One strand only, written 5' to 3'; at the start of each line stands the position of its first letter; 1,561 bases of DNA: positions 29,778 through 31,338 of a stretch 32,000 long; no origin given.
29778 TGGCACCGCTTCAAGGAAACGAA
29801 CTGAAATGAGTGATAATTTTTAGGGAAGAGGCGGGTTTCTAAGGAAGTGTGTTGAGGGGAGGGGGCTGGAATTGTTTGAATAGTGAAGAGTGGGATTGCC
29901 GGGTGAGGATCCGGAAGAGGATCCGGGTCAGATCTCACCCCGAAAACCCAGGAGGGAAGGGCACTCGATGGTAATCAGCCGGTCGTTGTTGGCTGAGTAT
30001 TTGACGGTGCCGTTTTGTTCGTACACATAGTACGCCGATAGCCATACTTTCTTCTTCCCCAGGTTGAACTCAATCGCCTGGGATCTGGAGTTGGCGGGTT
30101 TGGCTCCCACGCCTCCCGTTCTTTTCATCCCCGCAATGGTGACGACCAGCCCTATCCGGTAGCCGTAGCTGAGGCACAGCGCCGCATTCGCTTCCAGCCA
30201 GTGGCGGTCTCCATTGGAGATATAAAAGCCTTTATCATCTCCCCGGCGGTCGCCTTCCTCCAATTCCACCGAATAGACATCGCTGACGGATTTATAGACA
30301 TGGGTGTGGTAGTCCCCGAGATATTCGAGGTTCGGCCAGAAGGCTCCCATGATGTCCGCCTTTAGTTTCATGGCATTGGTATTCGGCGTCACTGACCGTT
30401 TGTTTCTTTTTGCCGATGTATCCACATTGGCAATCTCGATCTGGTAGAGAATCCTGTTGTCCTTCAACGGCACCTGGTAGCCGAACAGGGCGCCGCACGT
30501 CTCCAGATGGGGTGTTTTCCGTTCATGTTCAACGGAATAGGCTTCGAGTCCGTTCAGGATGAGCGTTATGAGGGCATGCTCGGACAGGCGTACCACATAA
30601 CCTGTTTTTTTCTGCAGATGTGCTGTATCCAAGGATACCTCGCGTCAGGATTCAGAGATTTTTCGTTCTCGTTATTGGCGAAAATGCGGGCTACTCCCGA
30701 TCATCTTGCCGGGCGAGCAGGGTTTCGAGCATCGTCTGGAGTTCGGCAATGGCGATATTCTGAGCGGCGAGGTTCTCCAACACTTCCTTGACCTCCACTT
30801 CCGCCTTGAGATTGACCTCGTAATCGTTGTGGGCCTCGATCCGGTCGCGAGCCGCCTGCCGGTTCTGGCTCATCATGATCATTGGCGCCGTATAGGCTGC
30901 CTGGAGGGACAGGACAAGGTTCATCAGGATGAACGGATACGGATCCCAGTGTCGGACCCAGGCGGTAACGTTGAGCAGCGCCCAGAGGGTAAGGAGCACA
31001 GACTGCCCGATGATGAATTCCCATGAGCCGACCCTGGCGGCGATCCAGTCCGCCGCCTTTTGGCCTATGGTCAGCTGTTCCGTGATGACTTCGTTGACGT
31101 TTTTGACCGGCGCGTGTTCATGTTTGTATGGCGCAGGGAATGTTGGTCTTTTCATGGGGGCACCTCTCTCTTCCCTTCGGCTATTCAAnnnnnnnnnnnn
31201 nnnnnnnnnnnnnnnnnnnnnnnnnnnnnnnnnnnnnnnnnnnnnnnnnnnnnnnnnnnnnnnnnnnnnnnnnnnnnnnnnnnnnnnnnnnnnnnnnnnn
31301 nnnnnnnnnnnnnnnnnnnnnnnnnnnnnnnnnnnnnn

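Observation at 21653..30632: JAB / pentapeptide-alpha/beta / giant lipase-CHAT-TIR cassette: candidate undescribed conflict (defence or programmed-death) system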

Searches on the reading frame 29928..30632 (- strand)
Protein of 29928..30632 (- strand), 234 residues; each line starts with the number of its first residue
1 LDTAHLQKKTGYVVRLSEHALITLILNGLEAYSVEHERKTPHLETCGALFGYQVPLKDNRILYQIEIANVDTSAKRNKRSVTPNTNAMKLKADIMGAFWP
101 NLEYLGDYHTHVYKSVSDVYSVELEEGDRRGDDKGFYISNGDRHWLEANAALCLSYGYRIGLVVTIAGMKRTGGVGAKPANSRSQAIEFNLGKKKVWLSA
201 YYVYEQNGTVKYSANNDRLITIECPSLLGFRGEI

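Call 6: search_protein_families(library=pfam, proteins=[window:29928-30632:-], max_evalue=0.01)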
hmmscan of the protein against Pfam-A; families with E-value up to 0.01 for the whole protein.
window:29928-30632:- (234 aa): 1 family
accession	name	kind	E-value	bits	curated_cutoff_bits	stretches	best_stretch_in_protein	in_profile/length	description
PF14464.11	Prok-JAB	-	3.9e-05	23.9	25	1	34-112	9-76/114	Prokaryotic homologs of the JAB domain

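Call 7: search_protein_families(library=padloc, proteins=[window:29928-30632:-], max_evalue=0.01)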
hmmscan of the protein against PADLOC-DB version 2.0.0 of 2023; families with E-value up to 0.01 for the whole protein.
window:29928-30632:- (234 aa): 3 families
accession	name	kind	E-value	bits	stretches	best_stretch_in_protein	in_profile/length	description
PDLC00891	JAB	-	4e-05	21.1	1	23-111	14-96/159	JAB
PDLC00898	JAB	-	0.0015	16.1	1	15-114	12-105/162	JAB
PDLC00902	JAB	-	0.0049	14.6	1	29-111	23-102/159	JAB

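Call 9: search_protein_families(library=ncbifam, proteins=[window:29928-30632:-], max_evalue=0.01)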
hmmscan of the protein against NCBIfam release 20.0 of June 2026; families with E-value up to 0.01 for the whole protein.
window:29928-30632:- (234 aa): 0 families

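Call 27: find_homologous_proteins(query=window:29928-30632:-, max_evalue=0.001)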
Query window:29928-30632:- (234 aa): 13 proteins with E <= 0.001 among 133 candidates.
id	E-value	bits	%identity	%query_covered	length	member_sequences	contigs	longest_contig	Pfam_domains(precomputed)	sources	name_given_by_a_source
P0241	1.5e-150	517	97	100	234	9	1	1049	-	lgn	-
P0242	2.6e-132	458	83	100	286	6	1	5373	-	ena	-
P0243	1.3e-128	446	81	99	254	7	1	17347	-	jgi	-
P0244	4.4e-83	297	59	95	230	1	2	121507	-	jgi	jgi:hypothetical protein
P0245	9.5e-83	296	58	95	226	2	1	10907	PF14464.12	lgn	-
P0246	1.6e-74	269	55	90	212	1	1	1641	-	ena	-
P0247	4.7e-59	218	48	95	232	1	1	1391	-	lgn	-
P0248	2.9e-55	206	46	94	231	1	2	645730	-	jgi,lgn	-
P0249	6.1e-55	205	47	95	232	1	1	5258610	-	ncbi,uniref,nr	ncbi:hypothetical protein LPW11_20125 [Geomonas sp. RF6]|uniref:hypothetical protein n=1 Tax=Geomona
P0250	4.8e-52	195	44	99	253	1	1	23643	-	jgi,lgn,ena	-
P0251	6.8e-37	146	62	47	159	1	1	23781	-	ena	-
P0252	1.8e-34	138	37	92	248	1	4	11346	-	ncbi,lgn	-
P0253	8.3e-34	135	40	92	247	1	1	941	-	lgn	-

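Call 28: find_encoding_contigs(protein=P0243, flank=8000, max_places=1)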
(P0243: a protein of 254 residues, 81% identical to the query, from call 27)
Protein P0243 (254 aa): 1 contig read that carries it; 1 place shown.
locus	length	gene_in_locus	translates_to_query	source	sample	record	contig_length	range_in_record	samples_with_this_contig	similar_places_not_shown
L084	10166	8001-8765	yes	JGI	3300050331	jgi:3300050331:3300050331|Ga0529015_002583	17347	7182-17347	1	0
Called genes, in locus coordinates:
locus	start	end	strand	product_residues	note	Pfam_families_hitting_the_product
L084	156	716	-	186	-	PF13441:Gly-zipper_YMGG (weak), PF13436:Gly-zipper_OmpA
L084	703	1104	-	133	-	-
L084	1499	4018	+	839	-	-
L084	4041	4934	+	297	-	PF12974:Phosphonate-bd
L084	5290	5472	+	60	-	PF20487:DUF6726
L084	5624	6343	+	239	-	-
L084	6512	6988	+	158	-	-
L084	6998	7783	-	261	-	PF04116:FA_hydroxylase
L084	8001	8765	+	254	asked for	-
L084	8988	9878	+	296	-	-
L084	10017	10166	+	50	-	?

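Call 29: find_encoding_contigs(protein=P0244, flank=8000, max_places=1)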
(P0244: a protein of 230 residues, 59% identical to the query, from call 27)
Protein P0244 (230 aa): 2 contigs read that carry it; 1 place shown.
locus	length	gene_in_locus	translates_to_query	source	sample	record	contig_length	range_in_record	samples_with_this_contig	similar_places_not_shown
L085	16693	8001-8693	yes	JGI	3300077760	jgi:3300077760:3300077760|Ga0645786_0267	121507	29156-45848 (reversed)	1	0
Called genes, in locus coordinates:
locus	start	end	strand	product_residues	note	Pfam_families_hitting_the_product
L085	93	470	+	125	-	-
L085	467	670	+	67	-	-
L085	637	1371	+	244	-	PF03372:Exo_endo_phos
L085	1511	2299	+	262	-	-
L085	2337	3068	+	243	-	-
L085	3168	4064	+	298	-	-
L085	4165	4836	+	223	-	-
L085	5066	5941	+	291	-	PF12787:EcsC (faint)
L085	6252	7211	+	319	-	-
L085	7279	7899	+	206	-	PF03167:UDG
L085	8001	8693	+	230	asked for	-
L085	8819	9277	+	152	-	-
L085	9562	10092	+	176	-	PF07894:SACK1 (faint), PF13091:PLDc_2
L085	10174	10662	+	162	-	PF00149:Metallophos (faint), PF12850:Metallophos_2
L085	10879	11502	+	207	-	PF13672:PP2C_2 (faint)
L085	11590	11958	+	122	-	PF04126:Cyclophil_like, PF18050:Cyclophil_like2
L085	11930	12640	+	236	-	PF02586:SRAP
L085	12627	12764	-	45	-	-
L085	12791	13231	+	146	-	PF05706:CDKN3, PF22785:Tc-R-P, PF22784:PTP-SAK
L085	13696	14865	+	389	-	PF22560:GMT-wHTH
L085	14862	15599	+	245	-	PF07505:DUF5131, PF17338:GP88 (weak)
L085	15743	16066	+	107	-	PF04355:BamE (weak)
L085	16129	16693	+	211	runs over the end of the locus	PF08849:BrxA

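Call 30: find_encoding_contigs(protein=P0249, flank=8000, max_places=1)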
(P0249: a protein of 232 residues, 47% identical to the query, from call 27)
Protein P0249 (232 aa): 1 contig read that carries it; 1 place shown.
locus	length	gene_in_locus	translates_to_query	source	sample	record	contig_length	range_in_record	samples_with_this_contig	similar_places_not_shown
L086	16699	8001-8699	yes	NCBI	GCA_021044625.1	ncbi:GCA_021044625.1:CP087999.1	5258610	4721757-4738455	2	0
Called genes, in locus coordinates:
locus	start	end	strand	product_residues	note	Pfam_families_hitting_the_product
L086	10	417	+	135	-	PF01814:Hemerythrin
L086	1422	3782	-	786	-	PF00672:HAMP (faint), PF02518:HATPase_c, PF00072:Response_reg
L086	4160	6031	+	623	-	PF07715:Plug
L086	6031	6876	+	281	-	PF04392:ABC_sub_bind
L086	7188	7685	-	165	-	PF02915:Rubrerythrin, PF21349:RUBY_RBDX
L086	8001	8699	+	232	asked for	-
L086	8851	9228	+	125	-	-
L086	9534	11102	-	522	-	PF00221:Lyase_aromatic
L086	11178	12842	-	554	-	PF17391:Urocanase_N, PF01175:Urocanase, PF17392:Urocanase_C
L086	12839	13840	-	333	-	PF00491:Arginase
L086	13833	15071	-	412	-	PF01979:Amidohydro_1, PF07969:Amidohydro_3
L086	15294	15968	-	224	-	-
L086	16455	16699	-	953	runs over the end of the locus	PF13229:Beta_helix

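Call 63: search_protein_families(library=phrogs, proteins=[window:29928-30632:-], max_evalue=0.01)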
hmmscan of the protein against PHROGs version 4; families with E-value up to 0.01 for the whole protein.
window:29928-30632:- (234 aa): 0 families

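Call 94: find_encoding_contigs(protein=P0242, flank=5000, max_places=2)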
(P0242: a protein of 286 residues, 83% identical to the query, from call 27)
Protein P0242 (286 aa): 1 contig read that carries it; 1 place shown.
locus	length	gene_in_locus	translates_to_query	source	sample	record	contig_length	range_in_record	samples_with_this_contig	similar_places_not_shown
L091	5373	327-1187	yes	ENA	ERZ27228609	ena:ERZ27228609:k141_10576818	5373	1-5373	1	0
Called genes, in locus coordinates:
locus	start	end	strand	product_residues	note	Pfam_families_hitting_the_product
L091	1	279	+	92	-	?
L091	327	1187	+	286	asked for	-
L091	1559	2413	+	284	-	PF04228:Zn_peptidase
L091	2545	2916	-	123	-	PF07238:PilZ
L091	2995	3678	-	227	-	PF00072:Response_reg, PF07238:PilZ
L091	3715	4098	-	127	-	PF01814:Hemerythrin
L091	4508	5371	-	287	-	?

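Call 95: find_encoding_contigs(protein=P0248, flank=5000, max_places=1)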
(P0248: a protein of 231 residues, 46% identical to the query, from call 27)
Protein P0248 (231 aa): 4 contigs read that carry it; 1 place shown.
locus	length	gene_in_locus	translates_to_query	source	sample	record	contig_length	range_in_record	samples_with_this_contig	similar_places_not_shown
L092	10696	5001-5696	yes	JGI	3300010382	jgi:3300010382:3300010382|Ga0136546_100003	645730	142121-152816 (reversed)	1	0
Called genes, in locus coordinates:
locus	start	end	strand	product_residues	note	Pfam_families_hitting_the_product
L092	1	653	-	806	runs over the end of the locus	PF00512:HisKA (faint), PF02518:HATPase_c, PF00072:Response_reg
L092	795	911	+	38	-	-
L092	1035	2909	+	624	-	PF07715:Plug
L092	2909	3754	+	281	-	PF04392:ABC_sub_bind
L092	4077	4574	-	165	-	PF02915:Rubrerythrin, PF21349:RUBY_RBDX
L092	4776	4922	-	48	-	-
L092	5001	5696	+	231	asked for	-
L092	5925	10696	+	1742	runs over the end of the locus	PF00069:Pkinase, PF07714:PK_Tyr_Ser-Thr, PF13191:AAA_16, PF01590:GAF, PF02518:HATPase_c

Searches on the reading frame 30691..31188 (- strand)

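Call 6: search_protein_families(library=pfam, proteins=[window:30691-31188:-], max_evalue=0.01)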
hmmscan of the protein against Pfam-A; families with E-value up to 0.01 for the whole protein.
window:30691-31188:- (165 aa): 1 family
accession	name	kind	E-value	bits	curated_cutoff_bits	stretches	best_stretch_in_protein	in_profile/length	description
PF06210.16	DUF1003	-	2.4e-38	130.9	27.4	1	53-151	1-100/103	Protein of unknown function (DUF1003)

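Call 7: search_protein_families(library=padloc, proteins=[window:30691-31188:-], max_evalue=0.01)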
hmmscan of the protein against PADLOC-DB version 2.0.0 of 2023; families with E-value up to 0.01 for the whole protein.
window:30691-31188:- (165 aa): 0 families

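Call 9: search_protein_families(library=ncbifam, proteins=[window:30691-31188:-], max_evalue=0.01)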
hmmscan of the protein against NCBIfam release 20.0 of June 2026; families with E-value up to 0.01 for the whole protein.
window:30691-31188:- (165 aa): 0 families

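Call 63: search_protein_families(library=phrogs, proteins=[window:30691-31188:-], max_evalue=0.01)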
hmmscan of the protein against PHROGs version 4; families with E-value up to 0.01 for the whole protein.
window:30691-31188:- (165 aa): 0 families
